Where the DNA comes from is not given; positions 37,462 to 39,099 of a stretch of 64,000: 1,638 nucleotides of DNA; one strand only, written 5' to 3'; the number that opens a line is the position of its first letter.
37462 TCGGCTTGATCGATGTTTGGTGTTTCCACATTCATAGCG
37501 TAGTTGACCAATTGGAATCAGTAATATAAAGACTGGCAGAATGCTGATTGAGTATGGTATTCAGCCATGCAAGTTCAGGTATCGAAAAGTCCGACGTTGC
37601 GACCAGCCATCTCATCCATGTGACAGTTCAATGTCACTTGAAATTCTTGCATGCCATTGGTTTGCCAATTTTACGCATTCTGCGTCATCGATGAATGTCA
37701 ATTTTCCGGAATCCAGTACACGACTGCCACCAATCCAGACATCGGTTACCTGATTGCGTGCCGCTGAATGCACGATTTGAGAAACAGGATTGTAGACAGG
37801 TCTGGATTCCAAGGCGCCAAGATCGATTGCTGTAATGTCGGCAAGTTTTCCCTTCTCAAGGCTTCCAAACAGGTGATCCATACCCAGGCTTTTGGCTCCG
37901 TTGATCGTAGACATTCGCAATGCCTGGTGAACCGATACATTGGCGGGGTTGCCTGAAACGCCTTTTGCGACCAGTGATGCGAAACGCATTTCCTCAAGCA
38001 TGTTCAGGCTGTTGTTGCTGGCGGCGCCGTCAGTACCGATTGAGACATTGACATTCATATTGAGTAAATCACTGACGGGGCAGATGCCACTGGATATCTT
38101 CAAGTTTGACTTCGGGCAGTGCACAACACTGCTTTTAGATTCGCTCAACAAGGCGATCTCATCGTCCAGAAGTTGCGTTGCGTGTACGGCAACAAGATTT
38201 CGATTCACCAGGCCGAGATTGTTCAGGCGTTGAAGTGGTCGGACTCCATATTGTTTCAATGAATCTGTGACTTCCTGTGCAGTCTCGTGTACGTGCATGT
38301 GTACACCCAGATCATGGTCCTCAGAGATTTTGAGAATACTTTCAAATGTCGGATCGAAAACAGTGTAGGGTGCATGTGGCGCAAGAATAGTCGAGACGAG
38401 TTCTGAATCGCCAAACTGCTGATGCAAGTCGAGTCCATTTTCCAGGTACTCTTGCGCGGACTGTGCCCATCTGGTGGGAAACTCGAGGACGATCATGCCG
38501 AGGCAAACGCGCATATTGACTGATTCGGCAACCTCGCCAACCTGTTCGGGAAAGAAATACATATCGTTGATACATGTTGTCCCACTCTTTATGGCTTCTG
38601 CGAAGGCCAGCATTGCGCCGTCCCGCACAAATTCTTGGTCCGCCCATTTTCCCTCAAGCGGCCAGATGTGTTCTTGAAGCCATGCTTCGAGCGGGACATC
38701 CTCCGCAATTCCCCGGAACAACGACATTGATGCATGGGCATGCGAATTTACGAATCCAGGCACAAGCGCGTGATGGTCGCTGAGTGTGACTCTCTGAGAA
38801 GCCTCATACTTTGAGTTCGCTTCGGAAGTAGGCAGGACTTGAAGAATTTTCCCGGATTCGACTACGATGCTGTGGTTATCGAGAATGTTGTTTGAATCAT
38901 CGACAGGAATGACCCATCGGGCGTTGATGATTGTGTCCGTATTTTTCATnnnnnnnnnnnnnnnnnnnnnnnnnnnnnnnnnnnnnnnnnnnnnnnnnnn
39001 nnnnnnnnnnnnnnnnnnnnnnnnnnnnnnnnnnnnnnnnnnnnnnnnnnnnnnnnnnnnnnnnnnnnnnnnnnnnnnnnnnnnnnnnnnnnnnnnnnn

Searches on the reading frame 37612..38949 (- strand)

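Call 37: search_protein_families(library=ncbifam, proteins=[window:37612-38949:-])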
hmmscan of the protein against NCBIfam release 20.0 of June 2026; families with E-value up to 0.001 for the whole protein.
window:37612-38949:- (445 aa): 36 families (the best 25 are shown)
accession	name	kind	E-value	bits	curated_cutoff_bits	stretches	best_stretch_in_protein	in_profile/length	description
NF006549.0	PRK09045.1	equivalog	2.7e-188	626.1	540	1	2-438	6-441/444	TRZ/ATZ family hydrolase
NF004701.0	PRK06038.1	equivalog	1e-101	340.7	609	1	2-432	2-422/432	N-ethylammeline chlorohydrolase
NF006252.0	PRK08393.1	equivalog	3.9e-96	322.7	617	1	25-425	20-412/424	N-ethylammeline chlorohydrolase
NF005557.0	PRK07228.1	equivalog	2.1e-89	300.3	522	1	7-440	4-441/445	5'-deoxyadenosine deaminase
NF012037.0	PRK15493.1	equivalog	2.2e-75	254.1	779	1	6-427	4-424/435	bifunctional S-methyl-5'-thioadenosine deaminase/S-adenosylhomocysteine deaminase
NF005211.0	PRK06687.1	equivalog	6.6e-73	245.9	703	1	20-417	16-414/419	TRZ/ATZ family protein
NF004995.0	PRK06380.1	subfamily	1e-72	245.4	567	1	7-425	4-412/418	metal-dependent hydrolase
NF006055.0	PRK08203.1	equivalog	5.6e-71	239.4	532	1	3-436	4-450/455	8-oxoguanine deaminase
TIGR02967.1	guan_deamin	equivalog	9.4e-56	189.5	375.4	1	22-382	3-367/401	guanine deaminase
NF005540.0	PRK07203.1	equivalog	2.9e-53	181.1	444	1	7-435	3-437/444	putative aminohydrolase SsnA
TIGR03314.1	Se_ssnA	subfamily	8.8e-52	176.4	455.5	1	9-431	4-432/441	putative selenium metabolism protein SsnA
NF009059.0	PRK12393.1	equivalog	8e-50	169.9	543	1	48-430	46-449/460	amidohydrolase family protein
NF006681.0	PRK09229.1-2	equivalog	2e-45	155.4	362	2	164-423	179-436/451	formimidoylglutamate deiminase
NF006056.0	PRK08204.1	subfamily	2.2e-45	155.3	391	2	183-440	185-444/449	hypothetical protein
NF006679.0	PRK09228.1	subfamily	6.8e-43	147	351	1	19-379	25-389/433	guanine deaminase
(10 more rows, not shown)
